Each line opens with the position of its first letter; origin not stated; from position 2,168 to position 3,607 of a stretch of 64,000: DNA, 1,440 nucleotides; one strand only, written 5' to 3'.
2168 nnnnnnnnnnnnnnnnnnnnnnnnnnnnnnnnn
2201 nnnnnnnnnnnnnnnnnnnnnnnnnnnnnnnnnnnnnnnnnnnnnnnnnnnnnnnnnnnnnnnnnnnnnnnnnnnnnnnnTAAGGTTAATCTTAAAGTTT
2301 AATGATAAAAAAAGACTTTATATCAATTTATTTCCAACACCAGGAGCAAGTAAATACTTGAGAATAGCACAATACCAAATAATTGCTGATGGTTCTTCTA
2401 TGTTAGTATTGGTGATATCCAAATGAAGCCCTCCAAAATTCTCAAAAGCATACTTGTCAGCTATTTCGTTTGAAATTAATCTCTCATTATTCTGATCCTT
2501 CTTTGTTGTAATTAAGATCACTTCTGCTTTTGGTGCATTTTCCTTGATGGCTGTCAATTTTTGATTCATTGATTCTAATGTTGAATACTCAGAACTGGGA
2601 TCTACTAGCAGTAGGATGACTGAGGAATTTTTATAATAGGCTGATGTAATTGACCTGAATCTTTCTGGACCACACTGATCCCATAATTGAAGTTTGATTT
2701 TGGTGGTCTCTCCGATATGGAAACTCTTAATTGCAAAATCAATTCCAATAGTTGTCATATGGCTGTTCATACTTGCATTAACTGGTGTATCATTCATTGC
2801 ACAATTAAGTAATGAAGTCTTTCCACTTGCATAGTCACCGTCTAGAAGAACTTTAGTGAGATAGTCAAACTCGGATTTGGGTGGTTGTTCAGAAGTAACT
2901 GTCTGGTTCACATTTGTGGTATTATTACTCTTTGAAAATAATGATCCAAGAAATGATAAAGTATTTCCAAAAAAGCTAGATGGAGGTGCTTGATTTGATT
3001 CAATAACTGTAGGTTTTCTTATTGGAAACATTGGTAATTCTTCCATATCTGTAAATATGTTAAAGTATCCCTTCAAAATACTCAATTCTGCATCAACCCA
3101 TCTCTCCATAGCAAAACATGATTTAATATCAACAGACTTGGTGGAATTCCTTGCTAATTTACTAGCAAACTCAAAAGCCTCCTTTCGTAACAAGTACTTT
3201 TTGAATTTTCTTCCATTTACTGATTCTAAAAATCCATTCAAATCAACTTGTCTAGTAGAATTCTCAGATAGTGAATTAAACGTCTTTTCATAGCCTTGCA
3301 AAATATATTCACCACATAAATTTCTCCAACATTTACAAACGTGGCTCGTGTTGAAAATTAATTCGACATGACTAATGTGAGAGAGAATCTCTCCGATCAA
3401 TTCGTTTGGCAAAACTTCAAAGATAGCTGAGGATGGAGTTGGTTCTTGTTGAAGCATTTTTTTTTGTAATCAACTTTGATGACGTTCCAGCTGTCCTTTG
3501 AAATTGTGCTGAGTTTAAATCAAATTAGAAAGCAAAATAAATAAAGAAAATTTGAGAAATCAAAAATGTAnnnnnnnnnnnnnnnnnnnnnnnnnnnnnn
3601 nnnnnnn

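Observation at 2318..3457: F-box fused to a Rab-like GTPase lacking the catalytic glutamine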

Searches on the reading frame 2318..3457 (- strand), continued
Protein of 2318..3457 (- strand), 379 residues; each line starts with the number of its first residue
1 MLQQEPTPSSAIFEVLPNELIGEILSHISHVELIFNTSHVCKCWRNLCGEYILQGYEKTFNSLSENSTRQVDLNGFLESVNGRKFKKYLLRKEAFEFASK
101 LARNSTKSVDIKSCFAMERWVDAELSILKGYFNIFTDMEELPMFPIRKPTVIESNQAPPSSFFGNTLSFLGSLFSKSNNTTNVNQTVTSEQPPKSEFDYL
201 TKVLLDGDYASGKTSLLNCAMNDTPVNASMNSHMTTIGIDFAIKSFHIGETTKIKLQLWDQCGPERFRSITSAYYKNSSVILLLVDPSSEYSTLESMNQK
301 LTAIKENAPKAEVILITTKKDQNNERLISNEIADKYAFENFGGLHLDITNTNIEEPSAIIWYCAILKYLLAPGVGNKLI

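Call 80: search_protein_families(library=pfam, proteins=[L026:2411-3925:+, L016:1682-3160:+, L017:2240-3094:+, L020:2495-3616:+, L010:2444-3448:+, L011:2498-3682:+], max_evalue=0.001)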
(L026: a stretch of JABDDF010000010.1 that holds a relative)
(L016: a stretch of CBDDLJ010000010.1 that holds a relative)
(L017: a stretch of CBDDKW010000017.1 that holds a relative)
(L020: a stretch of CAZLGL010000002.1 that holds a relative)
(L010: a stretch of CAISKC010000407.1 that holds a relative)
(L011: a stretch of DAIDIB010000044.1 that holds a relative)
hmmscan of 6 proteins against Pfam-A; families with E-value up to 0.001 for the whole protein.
L026:2411-3925:+ (505 aa): 6 families
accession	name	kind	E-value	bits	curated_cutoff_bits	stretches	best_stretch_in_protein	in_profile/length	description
PF00071.28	Ras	-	1.7e-39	135.4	21.6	1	37-204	1-160/162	Ras family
PF08477.19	Roc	-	3e-22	79.5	27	1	37-152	1-119/119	Ras of Complex, Roc, domain of DAPkinase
PF04564.21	U-box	-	1.4e-13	51.2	21.4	1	420-492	2-71/73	U-box domain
PF00025.27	Arf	-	1.7e-11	44.3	22.3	1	36-158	15-132/174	ADP-ribosylation factor family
PF11789.14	zf-Nse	-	5.3e-06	26.6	27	1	422-455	11-44/57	Zinc-finger of the MIZ type in Nse subunit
PF01926.29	MMR_HSR1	-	0.00019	22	21.9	1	37-142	1-106/113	50S ribosome-binding GTPase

L016:1682-3160:+ (493 aa): 3 families
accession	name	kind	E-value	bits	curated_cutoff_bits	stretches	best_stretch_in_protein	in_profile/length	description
PF00071.28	Ras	-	1.6e-44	151.8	21.6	1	280-445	1-161/162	Ras family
PF08477.19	Roc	-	1.1e-26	93.8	27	1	280-390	1-115/119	Ras of Complex, Roc, domain of DAPkinase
PF00025.27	Arf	-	1.6e-10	41.1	22.3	1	276-437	12-167/174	ADP-ribosylation factor family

L017:2240-3094:+ (285 aa): 6 families
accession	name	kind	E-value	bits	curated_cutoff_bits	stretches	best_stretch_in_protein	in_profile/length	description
PF00071.28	Ras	-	1.7e-54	184.2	21.6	1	94-253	1-160/162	Ras family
PF08477.19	Roc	-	7.3e-30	104.1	27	1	94-208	1-119/119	Ras of Complex, Roc, domain of DAPkinase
PF00025.27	Arf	-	8.7e-14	51.8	22.3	1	97-252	19-173/174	ADP-ribosylation factor family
PF03193.22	RsgA_GTPase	-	1.5e-06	28.6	30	0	172-253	30-108/174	RsgA GTPase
PF00009.33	GTP_EFTU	-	1.7e-05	24.9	26.5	1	129-251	57-184/188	Elongation factor Tu GTP binding domain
PF01926.29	MMR_HSR1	-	0.00012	22.7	21.9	1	97-206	4-113/113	50S ribosome-binding GTPase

L020:2495-3616:+ (374 aa): 5 families
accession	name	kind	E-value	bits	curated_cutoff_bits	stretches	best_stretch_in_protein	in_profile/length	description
PF00071.28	Ras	-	2e-37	128.7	21.6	1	10-175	1-160/162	Ras family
PF08477.19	Roc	-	5.7e-26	91.5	27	1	10-124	1-119/119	Ras of Complex, Roc, domain of DAPkinase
PF00025.27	Arf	-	2.1e-13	50.6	22.3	1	9-173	15-172/174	ADP-ribosylation factor family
PF00009.33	GTP_EFTU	-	3.9e-05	23.7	26.5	1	29-173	44-184/188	Elongation factor Tu GTP binding domain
PF01926.29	MMR_HSR1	-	7e-05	23.4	21.9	1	10-122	1-113/113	50S ribosome-binding GTPase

L010:2444-3448:+ (335 aa): 7 families
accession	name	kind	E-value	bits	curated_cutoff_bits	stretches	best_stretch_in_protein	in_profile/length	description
PF00071.28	Ras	-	1.3e-52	178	21.6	1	20-177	1-158/162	Ras family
PF08477.19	Roc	-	1.8e-32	112.5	27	1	20-134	1-119/119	Ras of Complex, Roc, domain of DAPkinase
PF00025.27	Arf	-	1.5e-11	44.5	22.3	1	18-156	14-146/174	ADP-ribosylation factor family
PF00009.33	GTP_EFTU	-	2.3e-08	34.3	26.5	1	56-180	58-187/188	Elongation factor Tu GTP binding domain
PF01926.29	MMR_HSR1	-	1.8e-07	31.7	21.9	1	20-132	1-113/113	50S ribosome-binding GTPase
PF04670.18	Gtr1_RagA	-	2e-05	24.6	22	1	20-138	1-126/232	Gtr1/RagA G protein conserved region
PF03029.23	ATP_bind_1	-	0.0009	19.5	27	0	48-183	67-211/240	Conserved hypothetical ATP binding protein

L011:2498-3682:+ (395 aa): 3 families
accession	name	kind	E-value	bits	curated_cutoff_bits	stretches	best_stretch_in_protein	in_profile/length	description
PF00071.28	Ras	-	2e-44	151.4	21.6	1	27-196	1-161/162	Ras family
PF08477.19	Roc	-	1.3e-28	100.1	27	1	27-144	1-119/119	Ras of Complex, Roc, domain of DAPkinase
PF00025.27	Arf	-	6.4e-11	42.5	22.3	1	26-191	15-170/174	ADP-ribosylation factor family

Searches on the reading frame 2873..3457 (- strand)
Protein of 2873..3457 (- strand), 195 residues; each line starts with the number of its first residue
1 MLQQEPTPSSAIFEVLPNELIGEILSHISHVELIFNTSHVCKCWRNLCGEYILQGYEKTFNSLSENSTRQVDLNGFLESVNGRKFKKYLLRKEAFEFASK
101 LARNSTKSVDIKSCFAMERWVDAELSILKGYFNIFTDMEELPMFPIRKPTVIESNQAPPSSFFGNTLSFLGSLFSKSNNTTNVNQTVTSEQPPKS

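Call 20: find_homologous_proteins(query=window:2873-3457:-, max_evalue=0.01)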
Query window:2873-3457:-: 57 candidates shared short words with the query, none scored E <= 0.01.

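Call 28: search_protein_representatives(alignment_id=A2)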
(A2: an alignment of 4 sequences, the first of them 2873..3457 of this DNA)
Query: 4 sequences, 205 profile positions. Proteins with E-value up to 0.001 (for the whole library): 43; up to 1e-10: 12; up to 1e-30: 3. The best 43 are listed.
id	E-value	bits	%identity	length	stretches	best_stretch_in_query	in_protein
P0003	1.1e-91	322.3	-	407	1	2-204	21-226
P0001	1.2e-86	305.9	-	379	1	1-197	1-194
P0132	2.2e-71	256.0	-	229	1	7-196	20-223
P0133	1.2e-26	109.9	-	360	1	10-192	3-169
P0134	5.4e-23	98.0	-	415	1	7-187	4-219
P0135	2.0e-21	92.8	-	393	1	12-200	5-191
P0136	2.2e-19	86.2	-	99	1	8-100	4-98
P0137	1.3e-18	83.7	-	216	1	9-199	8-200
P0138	2.6e-18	82.7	-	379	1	13-189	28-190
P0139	4.3e-18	82.0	-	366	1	32-188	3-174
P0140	2.3e-17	79.6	-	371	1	14-191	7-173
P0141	9.5e-15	71.0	-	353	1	8-187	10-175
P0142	2.3e-10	56.7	-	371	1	8-137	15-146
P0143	3.2e-10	56.3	-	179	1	9-137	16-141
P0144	6.5e-09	52.0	-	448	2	12-51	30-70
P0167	4.4e-04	36.2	-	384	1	12-134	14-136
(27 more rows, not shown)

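Call 31: list_cluster_members(proteins=[P0133, P0134, P0135, P0138, P0139, P0140, P0141, P0142, P0167, P0144])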
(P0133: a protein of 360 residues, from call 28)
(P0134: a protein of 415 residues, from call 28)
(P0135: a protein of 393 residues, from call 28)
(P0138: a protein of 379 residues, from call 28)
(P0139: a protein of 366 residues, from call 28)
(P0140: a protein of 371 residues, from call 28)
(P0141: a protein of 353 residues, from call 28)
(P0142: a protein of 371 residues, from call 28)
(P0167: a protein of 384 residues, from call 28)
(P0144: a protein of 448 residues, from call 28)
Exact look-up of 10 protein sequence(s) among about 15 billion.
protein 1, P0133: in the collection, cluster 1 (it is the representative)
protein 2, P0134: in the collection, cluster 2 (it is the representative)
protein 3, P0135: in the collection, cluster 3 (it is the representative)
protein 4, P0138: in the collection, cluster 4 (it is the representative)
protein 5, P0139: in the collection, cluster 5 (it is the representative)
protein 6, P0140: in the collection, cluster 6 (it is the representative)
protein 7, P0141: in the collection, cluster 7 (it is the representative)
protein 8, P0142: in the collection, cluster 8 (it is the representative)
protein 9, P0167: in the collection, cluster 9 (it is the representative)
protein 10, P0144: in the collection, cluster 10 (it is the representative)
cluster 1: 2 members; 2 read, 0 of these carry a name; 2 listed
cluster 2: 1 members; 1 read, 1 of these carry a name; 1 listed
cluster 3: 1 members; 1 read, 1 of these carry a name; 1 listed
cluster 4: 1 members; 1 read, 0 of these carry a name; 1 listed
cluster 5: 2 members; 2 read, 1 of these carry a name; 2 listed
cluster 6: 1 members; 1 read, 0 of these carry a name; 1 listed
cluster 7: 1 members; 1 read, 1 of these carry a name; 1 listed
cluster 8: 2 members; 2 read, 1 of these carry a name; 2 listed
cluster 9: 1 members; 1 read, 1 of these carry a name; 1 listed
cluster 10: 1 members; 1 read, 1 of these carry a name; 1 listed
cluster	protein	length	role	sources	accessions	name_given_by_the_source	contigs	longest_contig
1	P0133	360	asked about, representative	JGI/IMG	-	-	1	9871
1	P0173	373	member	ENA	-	-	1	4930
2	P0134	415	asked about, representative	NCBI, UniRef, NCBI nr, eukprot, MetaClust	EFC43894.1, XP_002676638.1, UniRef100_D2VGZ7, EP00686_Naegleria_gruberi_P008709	rab family small GTPase [Naegleria gruberi] | Rab family small GTPase n=1 Tax=Naegleria gruberi TaxID=5762 RepID=D2VGZ7_NAEGR | XP_002676638.1 rab family small GTPase [Naegleria gruberi strain NEG-M]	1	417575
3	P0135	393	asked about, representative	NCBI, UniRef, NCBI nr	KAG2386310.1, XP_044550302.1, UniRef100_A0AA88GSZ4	hypothetical protein C9374_002756 [Naegleria lovaniensis] | F-box domain-containing protein n=1 Tax=Naegleria lovaniensis TaxID=51637 ... | uncharacterized protein C9374_002756 [Naegleria lovaniensis]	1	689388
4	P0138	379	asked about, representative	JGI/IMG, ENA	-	-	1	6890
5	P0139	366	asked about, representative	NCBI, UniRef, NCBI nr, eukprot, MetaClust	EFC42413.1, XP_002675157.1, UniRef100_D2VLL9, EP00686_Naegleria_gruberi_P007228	small GTPase [Naegleria gruberi] | Small GTPase n=1 Tax=Naegleria gruberi TaxID=5762 RepID=D2VLL9_NAEGR | XP_002675157.1 small GTPase [Naegleria gruberi]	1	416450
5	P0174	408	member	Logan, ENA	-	-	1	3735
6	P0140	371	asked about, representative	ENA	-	-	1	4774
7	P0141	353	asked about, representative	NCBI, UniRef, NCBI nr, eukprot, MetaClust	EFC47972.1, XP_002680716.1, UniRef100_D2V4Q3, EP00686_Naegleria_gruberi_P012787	rab subfamily member [Naegleria gruberi] | Rab subfamily member n=1 Tax=Naegleria gruberi TaxID=5762 RepID=D2V4Q3_NAEGR | XP_002680716.1 rab subfamily member [Naegleria gruberi strain NEG-M]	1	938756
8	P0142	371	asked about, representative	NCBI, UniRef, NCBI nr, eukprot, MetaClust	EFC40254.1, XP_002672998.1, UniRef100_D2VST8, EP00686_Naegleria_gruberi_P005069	rab family member [Naegleria gruberi] | Rab family member n=1 Tax=Naegleria gruberi TaxID=5762 RepID=D2VST8_NAEGR | XP_002672998.1 rab family member [Naegleria gruberi strain NEG-M]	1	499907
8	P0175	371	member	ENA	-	-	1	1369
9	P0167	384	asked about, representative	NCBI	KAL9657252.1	hypothetical protein ABK040_011474 [Willaertia magna]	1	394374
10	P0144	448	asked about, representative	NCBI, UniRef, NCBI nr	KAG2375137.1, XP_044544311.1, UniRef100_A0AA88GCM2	hypothetical protein C9374_010141 [Naegleria lovaniensis] | F-box domain-containing protein n=1 Tax=Naegleria lovaniensis TaxID=51637 ... | uncharacterized protein C9374_010141 [Naegleria lovaniensis]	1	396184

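Call 56: search_solved_structures(query=window:2873-3457:-, max_evalue=10, show_alignments=2)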
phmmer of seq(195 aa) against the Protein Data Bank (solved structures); distinct sequences matched with E-value up to 10: 8.
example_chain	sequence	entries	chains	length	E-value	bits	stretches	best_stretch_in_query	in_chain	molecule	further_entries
6w66_B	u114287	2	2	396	0.006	19.6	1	2-51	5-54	F-box/LRR-repeat protein 17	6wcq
8uah_B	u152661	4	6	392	0.011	18.7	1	4-51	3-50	F-box/LRR-repeat protein 17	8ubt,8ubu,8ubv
3fpd_A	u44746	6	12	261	0.29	14.2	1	28-55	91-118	Histone-lysine N-methyltransferase, H3 lysine-9 specific 5 | Histone-lysine N-methyltransferase EHMT1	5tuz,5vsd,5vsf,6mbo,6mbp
9ykr_A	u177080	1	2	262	0.29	14.1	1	28-55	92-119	Histone-lysine N-methyltransferase EHMT1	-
2igq_A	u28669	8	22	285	0.34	14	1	29-55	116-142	euchromatic histone methyltransferase 1 | Histone-lysine N-methyltransferase, H3 lysine-9 specific 5 | Histone-lysine N-methyltransferase EHMT1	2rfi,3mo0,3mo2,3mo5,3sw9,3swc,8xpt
4i51_A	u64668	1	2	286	0.34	13.9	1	29-55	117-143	Histone-lysine N-methyltransferase EHMT1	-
3hna_A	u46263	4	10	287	0.34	13.9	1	29-55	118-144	Histone-lysine N-methyltransferase, H3 lysine-9 specific 5 | Histone-lysine N-methyltransferase EHMT1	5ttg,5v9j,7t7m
3wso_A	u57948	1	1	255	1.6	11.7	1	15-48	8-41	F-box only protein 44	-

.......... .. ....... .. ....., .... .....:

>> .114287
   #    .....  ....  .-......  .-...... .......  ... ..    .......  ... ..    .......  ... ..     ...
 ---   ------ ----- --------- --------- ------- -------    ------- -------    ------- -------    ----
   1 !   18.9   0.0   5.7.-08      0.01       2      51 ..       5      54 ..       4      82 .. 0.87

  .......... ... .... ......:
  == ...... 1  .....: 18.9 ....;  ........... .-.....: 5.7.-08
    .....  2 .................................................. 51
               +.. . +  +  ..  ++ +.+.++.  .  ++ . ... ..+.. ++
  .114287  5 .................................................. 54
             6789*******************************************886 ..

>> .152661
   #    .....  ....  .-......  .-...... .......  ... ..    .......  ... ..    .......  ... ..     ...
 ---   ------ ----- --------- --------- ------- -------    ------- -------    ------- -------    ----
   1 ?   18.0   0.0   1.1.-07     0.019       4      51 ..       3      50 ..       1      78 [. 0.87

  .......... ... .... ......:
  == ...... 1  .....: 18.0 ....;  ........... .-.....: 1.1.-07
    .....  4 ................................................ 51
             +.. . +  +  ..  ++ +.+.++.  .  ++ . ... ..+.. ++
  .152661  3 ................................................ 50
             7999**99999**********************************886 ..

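Call 71: search_solved_structures(query=A2, max_evalue=1, show_alignments=1)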
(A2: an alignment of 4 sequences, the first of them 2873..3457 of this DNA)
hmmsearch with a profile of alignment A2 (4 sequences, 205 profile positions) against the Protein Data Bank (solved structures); distinct sequences matched with E-value up to 1: 11.
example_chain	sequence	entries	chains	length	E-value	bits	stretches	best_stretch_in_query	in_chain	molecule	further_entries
6w66_B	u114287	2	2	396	0.003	20.4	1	13-51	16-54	F-box/LRR-repeat protein 17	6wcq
8uah_B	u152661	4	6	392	0.0039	20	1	14-51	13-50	F-box/LRR-repeat protein 17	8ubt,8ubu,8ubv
5ibk_B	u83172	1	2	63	0.032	17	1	5-48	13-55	F-box/WD repeat-containing protein 7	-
3wso_A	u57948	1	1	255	0.18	14.6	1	14-49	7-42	F-box only protein 44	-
9xzj_F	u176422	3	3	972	0.45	13.3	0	15-62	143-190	F-box DNA helicase 1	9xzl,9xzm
7pwg_M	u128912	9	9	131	0.48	13.2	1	43-116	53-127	Ribosomal protein L14 | 60S ribosomal protein eL14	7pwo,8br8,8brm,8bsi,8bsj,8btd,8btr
9o04_C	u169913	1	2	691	0.78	12.5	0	14-65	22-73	F-box only protein 42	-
5v4b_B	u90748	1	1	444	0.85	12.4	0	5-48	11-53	F-box/WD repeat-containing protein 7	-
2ovp_B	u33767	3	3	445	0.85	12.4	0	5-48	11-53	F-box/WD repeat protein 7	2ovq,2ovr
7t1y_B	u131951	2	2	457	0.87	12.3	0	5-48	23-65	F-box/WD repeat-containing protein 7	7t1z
1fs1_A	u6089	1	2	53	0.97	12.2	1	14-48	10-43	CYCLIN A/CDK2-ASSOCIATED P19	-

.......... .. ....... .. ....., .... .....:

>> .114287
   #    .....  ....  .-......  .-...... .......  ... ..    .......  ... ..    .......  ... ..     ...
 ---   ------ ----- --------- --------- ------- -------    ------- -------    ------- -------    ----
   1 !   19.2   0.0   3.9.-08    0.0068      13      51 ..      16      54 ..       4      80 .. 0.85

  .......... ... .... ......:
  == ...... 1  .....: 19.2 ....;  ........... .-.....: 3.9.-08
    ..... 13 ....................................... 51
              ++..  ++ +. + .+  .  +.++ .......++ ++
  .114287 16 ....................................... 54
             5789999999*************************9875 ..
